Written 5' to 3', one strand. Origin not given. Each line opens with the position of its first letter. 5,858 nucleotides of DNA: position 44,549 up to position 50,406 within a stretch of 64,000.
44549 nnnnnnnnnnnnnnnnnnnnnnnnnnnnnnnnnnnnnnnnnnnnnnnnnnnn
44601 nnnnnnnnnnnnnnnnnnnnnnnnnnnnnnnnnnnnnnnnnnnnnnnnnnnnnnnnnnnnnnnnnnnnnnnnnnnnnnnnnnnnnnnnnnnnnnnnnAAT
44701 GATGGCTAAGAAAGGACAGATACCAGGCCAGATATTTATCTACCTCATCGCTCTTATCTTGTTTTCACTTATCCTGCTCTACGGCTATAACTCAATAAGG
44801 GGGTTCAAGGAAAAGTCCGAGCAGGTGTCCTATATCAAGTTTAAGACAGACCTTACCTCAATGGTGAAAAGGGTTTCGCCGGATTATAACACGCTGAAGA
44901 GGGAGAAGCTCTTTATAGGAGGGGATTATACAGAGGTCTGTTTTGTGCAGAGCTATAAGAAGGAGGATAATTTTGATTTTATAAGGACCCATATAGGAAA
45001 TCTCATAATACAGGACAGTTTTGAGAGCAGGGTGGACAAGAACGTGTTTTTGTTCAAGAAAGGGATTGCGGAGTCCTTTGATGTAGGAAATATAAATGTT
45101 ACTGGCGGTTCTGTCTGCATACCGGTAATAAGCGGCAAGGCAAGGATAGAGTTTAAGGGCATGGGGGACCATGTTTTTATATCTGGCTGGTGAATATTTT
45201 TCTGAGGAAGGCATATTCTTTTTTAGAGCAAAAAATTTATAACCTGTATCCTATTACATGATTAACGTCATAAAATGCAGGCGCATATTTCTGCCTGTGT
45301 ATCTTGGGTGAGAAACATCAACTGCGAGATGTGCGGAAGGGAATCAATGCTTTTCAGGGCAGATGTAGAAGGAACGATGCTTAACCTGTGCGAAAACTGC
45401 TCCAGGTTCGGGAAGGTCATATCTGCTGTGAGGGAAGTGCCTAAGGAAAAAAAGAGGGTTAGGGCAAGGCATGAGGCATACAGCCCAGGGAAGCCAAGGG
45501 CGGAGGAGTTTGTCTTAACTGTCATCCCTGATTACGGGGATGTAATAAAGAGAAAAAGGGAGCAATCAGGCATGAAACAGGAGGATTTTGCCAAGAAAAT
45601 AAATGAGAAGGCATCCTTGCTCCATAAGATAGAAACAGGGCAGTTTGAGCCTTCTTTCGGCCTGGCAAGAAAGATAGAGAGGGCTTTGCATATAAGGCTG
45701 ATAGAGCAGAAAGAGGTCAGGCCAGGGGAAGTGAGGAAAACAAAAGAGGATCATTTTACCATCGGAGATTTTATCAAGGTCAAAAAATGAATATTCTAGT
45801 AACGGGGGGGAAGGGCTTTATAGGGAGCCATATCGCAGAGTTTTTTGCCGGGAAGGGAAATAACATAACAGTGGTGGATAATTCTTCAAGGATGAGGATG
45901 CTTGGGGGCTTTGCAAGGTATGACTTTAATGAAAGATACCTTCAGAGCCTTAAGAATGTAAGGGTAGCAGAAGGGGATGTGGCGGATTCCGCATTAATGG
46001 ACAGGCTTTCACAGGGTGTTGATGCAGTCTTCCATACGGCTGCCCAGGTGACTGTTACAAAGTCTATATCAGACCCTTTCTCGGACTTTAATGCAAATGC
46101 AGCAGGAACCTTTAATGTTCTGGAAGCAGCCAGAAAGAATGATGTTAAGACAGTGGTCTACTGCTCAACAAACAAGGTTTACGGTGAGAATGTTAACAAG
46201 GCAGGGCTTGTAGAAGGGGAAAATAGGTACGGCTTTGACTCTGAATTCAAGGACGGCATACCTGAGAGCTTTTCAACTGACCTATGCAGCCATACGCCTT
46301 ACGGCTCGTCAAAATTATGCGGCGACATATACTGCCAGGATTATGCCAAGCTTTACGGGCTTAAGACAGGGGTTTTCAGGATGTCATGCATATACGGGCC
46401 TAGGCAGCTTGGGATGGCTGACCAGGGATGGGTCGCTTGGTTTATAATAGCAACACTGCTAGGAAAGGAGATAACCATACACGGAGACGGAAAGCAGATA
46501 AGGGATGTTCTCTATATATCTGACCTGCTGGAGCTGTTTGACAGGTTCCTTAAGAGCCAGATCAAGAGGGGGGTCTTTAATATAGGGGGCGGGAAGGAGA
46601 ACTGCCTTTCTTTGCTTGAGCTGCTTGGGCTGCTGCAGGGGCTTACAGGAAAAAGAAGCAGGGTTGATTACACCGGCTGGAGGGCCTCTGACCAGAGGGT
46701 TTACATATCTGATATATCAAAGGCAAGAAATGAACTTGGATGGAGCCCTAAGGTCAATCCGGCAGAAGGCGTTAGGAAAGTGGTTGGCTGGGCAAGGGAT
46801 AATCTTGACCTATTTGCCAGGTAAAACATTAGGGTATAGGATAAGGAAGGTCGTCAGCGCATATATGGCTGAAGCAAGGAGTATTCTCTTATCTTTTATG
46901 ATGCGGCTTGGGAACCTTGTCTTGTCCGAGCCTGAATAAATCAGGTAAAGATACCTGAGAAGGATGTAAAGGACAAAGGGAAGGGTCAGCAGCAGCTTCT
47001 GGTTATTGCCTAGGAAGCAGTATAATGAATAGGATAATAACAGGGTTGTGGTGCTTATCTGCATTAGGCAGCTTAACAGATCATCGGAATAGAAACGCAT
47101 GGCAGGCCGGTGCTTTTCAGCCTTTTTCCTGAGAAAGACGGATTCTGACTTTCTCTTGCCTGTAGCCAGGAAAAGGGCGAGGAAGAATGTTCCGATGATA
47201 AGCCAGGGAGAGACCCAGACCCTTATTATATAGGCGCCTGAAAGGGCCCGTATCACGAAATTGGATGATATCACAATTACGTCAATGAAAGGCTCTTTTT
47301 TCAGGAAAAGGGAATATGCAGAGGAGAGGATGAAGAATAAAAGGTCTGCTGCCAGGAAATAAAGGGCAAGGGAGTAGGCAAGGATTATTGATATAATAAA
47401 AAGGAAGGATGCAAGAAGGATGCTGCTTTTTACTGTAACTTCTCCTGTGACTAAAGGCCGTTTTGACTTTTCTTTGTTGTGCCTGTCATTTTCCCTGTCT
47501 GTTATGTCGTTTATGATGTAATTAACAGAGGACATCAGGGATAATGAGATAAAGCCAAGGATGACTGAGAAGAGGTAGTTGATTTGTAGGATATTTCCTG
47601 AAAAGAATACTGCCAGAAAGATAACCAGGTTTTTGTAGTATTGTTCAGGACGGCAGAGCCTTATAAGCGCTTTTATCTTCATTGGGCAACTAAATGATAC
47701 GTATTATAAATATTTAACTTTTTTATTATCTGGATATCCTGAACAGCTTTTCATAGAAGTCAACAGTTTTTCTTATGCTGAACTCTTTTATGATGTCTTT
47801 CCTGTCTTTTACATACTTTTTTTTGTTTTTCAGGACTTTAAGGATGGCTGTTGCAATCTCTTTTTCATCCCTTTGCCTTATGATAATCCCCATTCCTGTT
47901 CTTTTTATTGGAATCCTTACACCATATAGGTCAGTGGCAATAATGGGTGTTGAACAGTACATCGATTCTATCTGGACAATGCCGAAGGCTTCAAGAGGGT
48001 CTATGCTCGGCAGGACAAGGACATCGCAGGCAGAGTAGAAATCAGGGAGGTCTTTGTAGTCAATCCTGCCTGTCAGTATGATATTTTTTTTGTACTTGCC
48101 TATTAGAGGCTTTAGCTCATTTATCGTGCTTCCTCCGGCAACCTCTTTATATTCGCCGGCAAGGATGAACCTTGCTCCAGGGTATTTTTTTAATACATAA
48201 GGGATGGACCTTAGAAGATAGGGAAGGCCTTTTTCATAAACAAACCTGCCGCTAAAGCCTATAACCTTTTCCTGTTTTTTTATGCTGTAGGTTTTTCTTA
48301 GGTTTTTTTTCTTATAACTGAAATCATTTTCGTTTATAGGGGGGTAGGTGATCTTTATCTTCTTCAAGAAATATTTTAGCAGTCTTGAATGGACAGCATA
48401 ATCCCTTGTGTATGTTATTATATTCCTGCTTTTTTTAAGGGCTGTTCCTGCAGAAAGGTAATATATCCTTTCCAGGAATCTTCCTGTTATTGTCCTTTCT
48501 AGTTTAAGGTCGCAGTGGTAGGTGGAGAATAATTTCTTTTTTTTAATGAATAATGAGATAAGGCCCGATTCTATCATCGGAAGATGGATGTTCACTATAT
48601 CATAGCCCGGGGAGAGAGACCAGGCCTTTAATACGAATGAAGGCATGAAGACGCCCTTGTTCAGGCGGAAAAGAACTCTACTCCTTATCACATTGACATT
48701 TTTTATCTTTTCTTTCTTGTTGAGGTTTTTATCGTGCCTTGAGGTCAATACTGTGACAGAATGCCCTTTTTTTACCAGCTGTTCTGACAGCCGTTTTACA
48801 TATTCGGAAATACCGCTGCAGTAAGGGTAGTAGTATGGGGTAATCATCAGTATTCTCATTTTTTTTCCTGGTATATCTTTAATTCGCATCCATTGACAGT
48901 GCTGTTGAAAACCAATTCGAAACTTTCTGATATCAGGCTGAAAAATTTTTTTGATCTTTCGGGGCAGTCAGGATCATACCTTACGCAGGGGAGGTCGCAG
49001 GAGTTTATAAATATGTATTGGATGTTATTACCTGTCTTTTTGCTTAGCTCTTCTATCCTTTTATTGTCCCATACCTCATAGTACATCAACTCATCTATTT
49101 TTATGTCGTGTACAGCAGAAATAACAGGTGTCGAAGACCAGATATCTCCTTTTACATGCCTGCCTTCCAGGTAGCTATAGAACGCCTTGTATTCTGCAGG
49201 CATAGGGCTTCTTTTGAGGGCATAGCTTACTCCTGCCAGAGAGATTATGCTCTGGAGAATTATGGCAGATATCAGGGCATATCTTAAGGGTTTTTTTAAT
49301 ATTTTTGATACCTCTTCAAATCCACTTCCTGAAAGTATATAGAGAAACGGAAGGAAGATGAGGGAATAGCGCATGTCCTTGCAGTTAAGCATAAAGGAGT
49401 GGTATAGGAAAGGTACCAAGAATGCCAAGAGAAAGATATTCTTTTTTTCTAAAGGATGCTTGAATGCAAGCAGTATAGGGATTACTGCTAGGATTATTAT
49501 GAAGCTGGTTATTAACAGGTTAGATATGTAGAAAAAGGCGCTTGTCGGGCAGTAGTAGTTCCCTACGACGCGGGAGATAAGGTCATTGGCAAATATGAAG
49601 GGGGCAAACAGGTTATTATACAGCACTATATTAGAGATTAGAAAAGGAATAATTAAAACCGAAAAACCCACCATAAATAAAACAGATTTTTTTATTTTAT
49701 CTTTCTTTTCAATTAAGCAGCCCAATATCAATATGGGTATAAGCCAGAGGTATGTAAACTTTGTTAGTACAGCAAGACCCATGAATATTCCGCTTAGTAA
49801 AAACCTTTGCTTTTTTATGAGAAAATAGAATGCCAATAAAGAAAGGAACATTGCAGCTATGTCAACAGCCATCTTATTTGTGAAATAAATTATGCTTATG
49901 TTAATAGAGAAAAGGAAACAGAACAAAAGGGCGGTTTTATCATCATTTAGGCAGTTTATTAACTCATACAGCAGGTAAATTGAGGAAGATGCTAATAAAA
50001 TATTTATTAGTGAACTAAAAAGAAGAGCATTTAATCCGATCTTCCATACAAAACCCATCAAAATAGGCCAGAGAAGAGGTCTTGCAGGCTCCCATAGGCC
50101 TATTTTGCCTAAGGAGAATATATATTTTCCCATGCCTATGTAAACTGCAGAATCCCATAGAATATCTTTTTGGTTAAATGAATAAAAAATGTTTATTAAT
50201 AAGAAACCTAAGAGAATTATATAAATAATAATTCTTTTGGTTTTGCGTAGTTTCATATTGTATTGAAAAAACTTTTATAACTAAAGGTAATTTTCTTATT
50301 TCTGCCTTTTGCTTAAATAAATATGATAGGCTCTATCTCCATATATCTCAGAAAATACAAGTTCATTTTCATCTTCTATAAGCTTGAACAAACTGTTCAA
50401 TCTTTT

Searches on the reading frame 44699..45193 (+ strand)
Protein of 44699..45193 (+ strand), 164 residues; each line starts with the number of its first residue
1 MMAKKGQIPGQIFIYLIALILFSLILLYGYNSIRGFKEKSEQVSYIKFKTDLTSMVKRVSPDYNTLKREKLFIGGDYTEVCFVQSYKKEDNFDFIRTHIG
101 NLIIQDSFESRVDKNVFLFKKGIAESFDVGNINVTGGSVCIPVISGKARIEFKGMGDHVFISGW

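Call 7: search_protein_families(library=ncbifam, proteins=[window:44699-45193:+], max_evalue=0.1)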
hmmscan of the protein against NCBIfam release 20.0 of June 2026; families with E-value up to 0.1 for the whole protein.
window:44699-45193:+ (164 aa): 0 families

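Call 8: search_protein_families(library=pfam, proteins=[window:44699-45193:+], max_evalue=0.01)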
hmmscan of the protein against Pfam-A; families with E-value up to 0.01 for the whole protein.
window:44699-45193:+ (164 aa): 0 families

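Call 41: search_protein_families(library=ncbifam, proteins=[window:44699-45193:+], max_evalue=10)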
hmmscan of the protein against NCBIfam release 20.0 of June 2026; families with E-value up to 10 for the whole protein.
window:44699-45193:+ (164 aa): 1 family
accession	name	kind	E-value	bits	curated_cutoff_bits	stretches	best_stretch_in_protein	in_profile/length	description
NF007319.0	PRK09810.1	equivalog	0.11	12.4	86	1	16-38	5-27/41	lipoprotein antitoxin entericidin A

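Call 42: search_protein_families(library=pfam, proteins=[window:44699-45193:+], max_evalue=10)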
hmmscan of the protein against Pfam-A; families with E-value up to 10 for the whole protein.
window:44699-45193:+ (164 aa): 1 family
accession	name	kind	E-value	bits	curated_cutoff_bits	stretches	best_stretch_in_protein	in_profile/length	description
PF06480.20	FtsH_ext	-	0.15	12.8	25.5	1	12-52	2-38/103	FtsH Extracellular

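Call 67: find_homologous_proteins(query=window:44699-45190:+, max_evalue=0.001)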
Query window:44699-45190:+ (164 aa): 67 proteins with E <= 0.001 among 113 candidates.
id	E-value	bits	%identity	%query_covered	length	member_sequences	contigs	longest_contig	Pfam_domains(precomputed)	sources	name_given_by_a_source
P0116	2.8e-102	357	100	99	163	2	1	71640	-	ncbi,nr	ncbi:hypothetical protein KY366_02835 [Candidatus Woesearchaeota archaeon]|nr:hypothetical protein [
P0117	6.0e-67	242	65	100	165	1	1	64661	-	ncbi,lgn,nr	ncbi:hypothetical protein KY358_01230 [Candidatus Woesearchaeota archaeon]|nr:hypothetical protein [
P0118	2.1e-65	237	64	99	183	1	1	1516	-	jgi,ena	-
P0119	4.6e-65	236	64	99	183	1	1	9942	-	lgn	-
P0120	4.1e-64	233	64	100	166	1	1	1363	-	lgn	-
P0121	6.3e-64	233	64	99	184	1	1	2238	-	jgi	jgi:hypothetical protein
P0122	8.9e-63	229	66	98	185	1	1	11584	-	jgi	jgi:hypothetical protein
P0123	1.7e-62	228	62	99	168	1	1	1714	-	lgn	-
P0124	7.4e-62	226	63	99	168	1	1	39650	-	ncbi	-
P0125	1.7e-61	225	64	100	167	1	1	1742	-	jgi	-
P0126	1.7e-60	221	59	100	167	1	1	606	-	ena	-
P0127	2.8e-60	221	63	99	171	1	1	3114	-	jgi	-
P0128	2.9e-60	221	64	100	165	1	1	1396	-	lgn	-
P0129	3.6e-60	220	64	99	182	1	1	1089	-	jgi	-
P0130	6.7e-60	220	60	99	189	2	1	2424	-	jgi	-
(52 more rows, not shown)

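Call 72: predict_structure(alignment_id=A6)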
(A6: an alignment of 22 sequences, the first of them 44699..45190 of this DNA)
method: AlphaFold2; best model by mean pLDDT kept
length: 164 residues; sequences in the alignment: 22
mean_pLDDT: 90.3   pTM: 0.76
mean pLDDT of the five models: 90.3, 90.2, 89.5, 88.2, 84.3
residues with pLDDT >= 90: 108; 70-90: 47; 50-70: 7; < 50: 2
segments of 3 or more residues with pLDDT < 50: none
pLDDT, mean of each block of 10 residues (from residue 1): 65 94 96 90 93 95 95 92 92 88 88 89 84 94 94 96 94
secondary structure, 60 per line:
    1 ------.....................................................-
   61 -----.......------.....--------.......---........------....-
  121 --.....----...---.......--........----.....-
elements in order: H7-59 E66-72 E79-83 H92-98 H102-109 E116-119 E123-127 E132-134 E138-144 E147-154 E159-163

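Call 74: fold_search(model_id=the predicted structure, library=pdb)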
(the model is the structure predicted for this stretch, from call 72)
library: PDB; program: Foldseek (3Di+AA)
matches with E <= 10: 402; with E <= 0.001: 0
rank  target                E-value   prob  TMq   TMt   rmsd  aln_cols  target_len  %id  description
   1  6f1c_D                1.7e-01  0.15  0.23  0.15  12.1       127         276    9  C1rC1s complex (released 2018-01-17)
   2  4lmf_A                1.9e-01  0.13  0.21  0.14  10.0       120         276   11  C1s CUB1-EGF-CUB2 (released 2013-08-07)
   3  1nzi_A                3.2e-01  0.08  0.21  0.22  11.6       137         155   10  Crystal Structure of the CUB1-EGF Interaction Domain of Complement Protease C1s (released 2003-06-10)
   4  9x1h_A                3.4e-01  0.10  0.22  0.23  11.1       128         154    9  Cryo-EM Structure of human complement C1s CUB domain in complex with RAY121 (released 2025-11-19)
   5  6f1c_C                5.1e-01  0.09  0.24  0.15  10.5       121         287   12  C1rC1s complex (released 2018-01-17)
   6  1nzi_B                5.1e-01  0.06  0.20  0.21  10.2       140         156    9  Crystal Structure of the CUB1-EGF Interaction Domain of Complement Protease C1s (released 2003-06-10)
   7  6f1h_C                8.5e-01  0.08  0.24  0.15  10.5       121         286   12  C1rC1s complex (released 2018-01-17)
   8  2nnc_A                8.5e-01  0.03  0.11  0.16  14.5       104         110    9  Structure of the sulfur carrier protein SoxY from Chlorobium limicola f thiosulfatophilum (released 2007-03-13)
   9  7dfq                  9.1e-01  0.07  0.20  0.09   9.9       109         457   12  Crystal Structure of a novel 4-O-alpha-L-rhamnosyl-beta-D-glucuronidase from Fusarium oxysporum 12S, ligand-free form (released 2021-03-17)
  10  4fvc_E                9.1e-01  0.01  0.10  0.10  11.8        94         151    8  HmoB structure with heme (released 2013-07-03)
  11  6f1h_D                1.0e+00  0.04  0.18  0.12  10.0       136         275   10  C1rC1s complex (released 2018-01-17)
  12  4fvc_A                1.1e+00  0.01  0.10  0.11  11.7        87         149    8  HmoB structure with heme (released 2013-07-03)
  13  4d00_C                1.4e+00  0.02  0.18  0.11  13.9       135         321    9  Haemagglutinin of H10N8 Influenza Virus Isolated from Humans in Complex with Human Receptor Analogue 6'SLN (released 2014-06-11)
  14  6gem_A                1.5e+00  0.02  0.17  0.12  11.5       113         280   12  FeII-Dependent Halogenase Wi-WelO15 (released 2019-05-08)
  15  4xqo_C                1.6e+00  0.02  0.16  0.10  13.3       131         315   11  Crystal structure of hemagglutinin from Jiangxi-Donghu (2013) H10N8 influenza virus in complex with 6'-SLN (released 2015-04-01)
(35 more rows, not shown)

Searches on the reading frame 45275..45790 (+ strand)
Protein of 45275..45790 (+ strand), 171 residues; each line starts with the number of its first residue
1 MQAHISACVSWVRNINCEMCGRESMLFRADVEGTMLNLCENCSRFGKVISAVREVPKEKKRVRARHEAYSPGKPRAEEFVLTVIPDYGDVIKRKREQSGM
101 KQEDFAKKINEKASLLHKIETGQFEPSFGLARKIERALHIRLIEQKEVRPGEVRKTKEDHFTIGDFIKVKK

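Call 7: search_protein_families(library=ncbifam, proteins=[window:45275-45790:+], max_evalue=0.1)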
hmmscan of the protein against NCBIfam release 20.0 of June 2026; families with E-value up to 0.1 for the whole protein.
window:45275-45790:+ (171 aa): 8 families
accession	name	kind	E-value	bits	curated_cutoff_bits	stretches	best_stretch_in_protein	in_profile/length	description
TIGR00270.2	TIGR00270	equivalog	5.2e-41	140.1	110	1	16-170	1-159/159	multiprotein bridging factor aMBF1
NF041951.1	phage_RstR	subfamily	1.9e-05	24.9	80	1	89-140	5-56/108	RstR family transcriptional repressor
TIGR03070.1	couple_hipB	subfamily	0.0012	18.7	71.65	1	88-139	4-55/58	type II toxin-antitoxin system Y4mF family antitoxin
NF041534.1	rodZ_Strepcoccus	equivalog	0.017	14.3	375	1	88-125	7-44/275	cytoskeleton protein RodZ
NF006015.0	PRK08154.1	subfamily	0.02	14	204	1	73-144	17-88/314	anaerobic benzoate catabolism transcriptional regulator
NF046032.1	TransRegSlrRBacil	equivalog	0.021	14.9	250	1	88-144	3-60/149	HTH-type transcriptional regulator SlrR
NF047948.1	male_kill_WMK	equivalog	0.025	14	300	1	86-142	162-218/300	WO male-killing family protein Wmk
TIGR03830.1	CxxCG_CxxCG_HTH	subfamily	0.081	12.7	61.8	0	89-127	68-106/127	type II TA system antitoxin MqsA family protein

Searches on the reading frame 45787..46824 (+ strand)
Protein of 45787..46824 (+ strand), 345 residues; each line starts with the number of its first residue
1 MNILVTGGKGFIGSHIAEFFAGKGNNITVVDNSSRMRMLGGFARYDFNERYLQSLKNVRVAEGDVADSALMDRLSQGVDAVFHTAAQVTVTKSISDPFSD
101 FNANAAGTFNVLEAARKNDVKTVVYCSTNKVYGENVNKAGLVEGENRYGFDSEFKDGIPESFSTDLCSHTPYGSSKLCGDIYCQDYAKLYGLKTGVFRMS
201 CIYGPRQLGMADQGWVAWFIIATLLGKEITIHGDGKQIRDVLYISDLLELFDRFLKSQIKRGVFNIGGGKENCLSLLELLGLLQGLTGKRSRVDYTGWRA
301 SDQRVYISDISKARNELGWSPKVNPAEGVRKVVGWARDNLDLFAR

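Call 7: search_protein_families(library=ncbifam, proteins=[window:45787-46824:+], max_evalue=0.1)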
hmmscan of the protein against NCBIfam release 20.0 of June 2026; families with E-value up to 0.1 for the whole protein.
window:45787-46824:+ (345 aa): 53 families (the best 25 are shown)
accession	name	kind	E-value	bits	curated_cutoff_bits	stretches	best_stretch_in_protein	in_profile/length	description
TIGR01181.1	dTDP_gluc_dehyt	equivalog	7.4e-47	160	365.1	1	2-340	1-315/321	dTDP-glucose 4,6-dehydratase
TIGR01179.1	galE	equivalog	2.7e-36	125.1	262.3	1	2-335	1-324/332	UDP-glucose 4-epimerase GalE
NF007490.0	PRK10084.1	subfamily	2.5e-32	112.3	649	1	1-340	1-338/361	dTDP-glucose 4,6-dehydratase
TIGR04180.1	EDH_00030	hypoth_equivalog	2.6e-32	112.1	475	2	3-134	1-127/297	NAD-dependent 4,6-dehydratase LegB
NF007582.0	PRK10217.1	equivalog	3.4e-28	98.8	698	1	2-339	3-334/355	dTDP-glucose 4,6-dehydratase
NF007956.0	PRK10675.1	subfamily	9.1e-23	80.9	394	2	1-136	1-132/338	UDP-glucose 4-epimerase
TIGR02197.1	heptose_epim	equivalog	2.9e-22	79.3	274.6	1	3-336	1-313/316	ADP-glyceromanno-heptose 6-epimerase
TIGR02622.1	CDP_4_6_dhtase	equivalog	1.1e-21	77.4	278.45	1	2-338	6-332/352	CDP-glucose 4,6-dehydratase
TIGR03466.1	HpnA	hypoth_equivalog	1.6e-21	76.5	367.65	1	2-135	2-120/327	hopanoid-associated sugar epimerase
NF011728.1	PRK15181.1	equivalog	5.7e-19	68.3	760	1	3-338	18-339/348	Vi polysaccharide biosynthesis UDP-N-acetylglucosaminuronic acid C-4 epimerase TviC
NF042422.1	oxyalk_red_OleD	equivalog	2.8e-17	63.1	580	1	1-136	1-118/329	2-alkyl-3-oxoalkanoate reductase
TIGR01746.1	Thioester-redct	subfamily_domain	7.8e-15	55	213.35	1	2-306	1-300/371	thioester reductase domain-containing protein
NF042423.1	oxyalk_red_Shew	equivalog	4.8e-14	52.2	580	1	2-143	10-133/331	2-alkyl-3-oxoalkanoate reductase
NF043036.1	ErythonDh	equivalog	8.6e-14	51.5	325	1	1-138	1-135/321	D-erythronate dehydrogenase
TIGR03589.1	PseB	equivalog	2.1e-12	46.6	407.75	1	2-131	6-128/324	UDP-N-acetylglucosamine 4,6-dehydratase (inverting)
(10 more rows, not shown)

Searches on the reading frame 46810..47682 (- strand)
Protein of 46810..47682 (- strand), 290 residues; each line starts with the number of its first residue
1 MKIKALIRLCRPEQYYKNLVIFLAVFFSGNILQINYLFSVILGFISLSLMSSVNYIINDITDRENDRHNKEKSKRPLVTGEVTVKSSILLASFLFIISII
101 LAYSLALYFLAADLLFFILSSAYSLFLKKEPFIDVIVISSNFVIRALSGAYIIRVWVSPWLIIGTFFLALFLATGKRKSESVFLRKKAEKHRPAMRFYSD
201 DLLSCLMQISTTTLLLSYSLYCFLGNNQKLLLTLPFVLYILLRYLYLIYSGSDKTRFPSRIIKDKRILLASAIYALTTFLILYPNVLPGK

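Call 9: search_protein_families(library=pfam, proteins=[window:46810-47682:-], max_evalue=0.001)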
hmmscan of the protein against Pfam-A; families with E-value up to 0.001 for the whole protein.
window:46810-47682:- (290 aa): 1 family
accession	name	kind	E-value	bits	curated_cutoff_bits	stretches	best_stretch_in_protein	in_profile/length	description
PF01040.23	UbiA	-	8.4e-26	91.2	34.2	1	29-256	14-240/250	UbiA prenyltransferase family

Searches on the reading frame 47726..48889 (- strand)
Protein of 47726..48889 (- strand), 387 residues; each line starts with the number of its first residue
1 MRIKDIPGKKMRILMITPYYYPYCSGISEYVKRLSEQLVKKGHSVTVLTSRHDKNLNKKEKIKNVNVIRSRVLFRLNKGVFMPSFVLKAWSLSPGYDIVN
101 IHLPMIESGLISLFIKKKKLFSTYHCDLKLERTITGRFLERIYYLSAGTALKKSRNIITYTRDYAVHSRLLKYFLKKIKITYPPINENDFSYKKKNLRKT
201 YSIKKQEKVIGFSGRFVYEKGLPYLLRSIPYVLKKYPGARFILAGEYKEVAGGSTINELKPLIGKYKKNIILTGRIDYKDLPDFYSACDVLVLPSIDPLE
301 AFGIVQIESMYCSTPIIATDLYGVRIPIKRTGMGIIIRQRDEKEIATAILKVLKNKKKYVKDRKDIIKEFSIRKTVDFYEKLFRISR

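Call 9: search_protein_families(library=pfam, proteins=[window:47726-48889:-], max_evalue=0.001)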
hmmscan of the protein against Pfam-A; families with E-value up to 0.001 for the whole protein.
window:47726-48889:- (387 aa): 5 families
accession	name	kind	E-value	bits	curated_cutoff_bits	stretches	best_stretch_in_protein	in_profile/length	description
PF00534.26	Glycos_transf_1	-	1.5e-33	116.2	26.4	1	194-364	2-163/172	Glycosyl transferases group 1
PF13692.12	Glyco_trans_1_4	-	2e-27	96.6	27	1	207-355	1-142/142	Glycosyl transferases group 1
PF13439.12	Glyco_transf_4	-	2.6e-13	50.8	28.5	1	26-186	3-167/170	Glycosyltransferase Family 4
PF13579.12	Glyco_trans_4_4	-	5.4e-09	37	29.7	1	25-166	1-140/158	Glycosyl transferase 4-like domain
PF08323.17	Glyco_transf_5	-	3.3e-05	24.2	22.7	1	12-72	1-62/239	Starch synthase catalytic domain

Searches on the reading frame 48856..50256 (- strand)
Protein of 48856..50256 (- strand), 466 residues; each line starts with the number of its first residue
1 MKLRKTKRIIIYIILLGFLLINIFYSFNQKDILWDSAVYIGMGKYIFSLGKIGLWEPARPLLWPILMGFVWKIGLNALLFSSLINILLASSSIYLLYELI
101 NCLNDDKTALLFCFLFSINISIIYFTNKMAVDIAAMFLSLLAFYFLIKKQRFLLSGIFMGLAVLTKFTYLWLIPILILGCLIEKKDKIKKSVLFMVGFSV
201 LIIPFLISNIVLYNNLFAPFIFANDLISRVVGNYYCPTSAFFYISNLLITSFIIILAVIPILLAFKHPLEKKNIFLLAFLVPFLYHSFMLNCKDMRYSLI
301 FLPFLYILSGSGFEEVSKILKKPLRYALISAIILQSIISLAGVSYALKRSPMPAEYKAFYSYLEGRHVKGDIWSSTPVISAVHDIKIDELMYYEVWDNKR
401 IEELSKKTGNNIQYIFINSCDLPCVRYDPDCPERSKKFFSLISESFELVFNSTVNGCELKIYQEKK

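Call 9: search_protein_families(library=pfam, proteins=[window:48856-50256:-], max_evalue=0.001)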
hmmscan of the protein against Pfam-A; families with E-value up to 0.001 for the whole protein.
window:48856-50256:- (466 aa): 1 family
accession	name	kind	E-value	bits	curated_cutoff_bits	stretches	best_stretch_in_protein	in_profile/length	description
PF13231.12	PMT_2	-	5e-08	33.7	26.1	1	60-203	3-153/160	Dolichyl-phosphate-mannose-protein mannosyltransferase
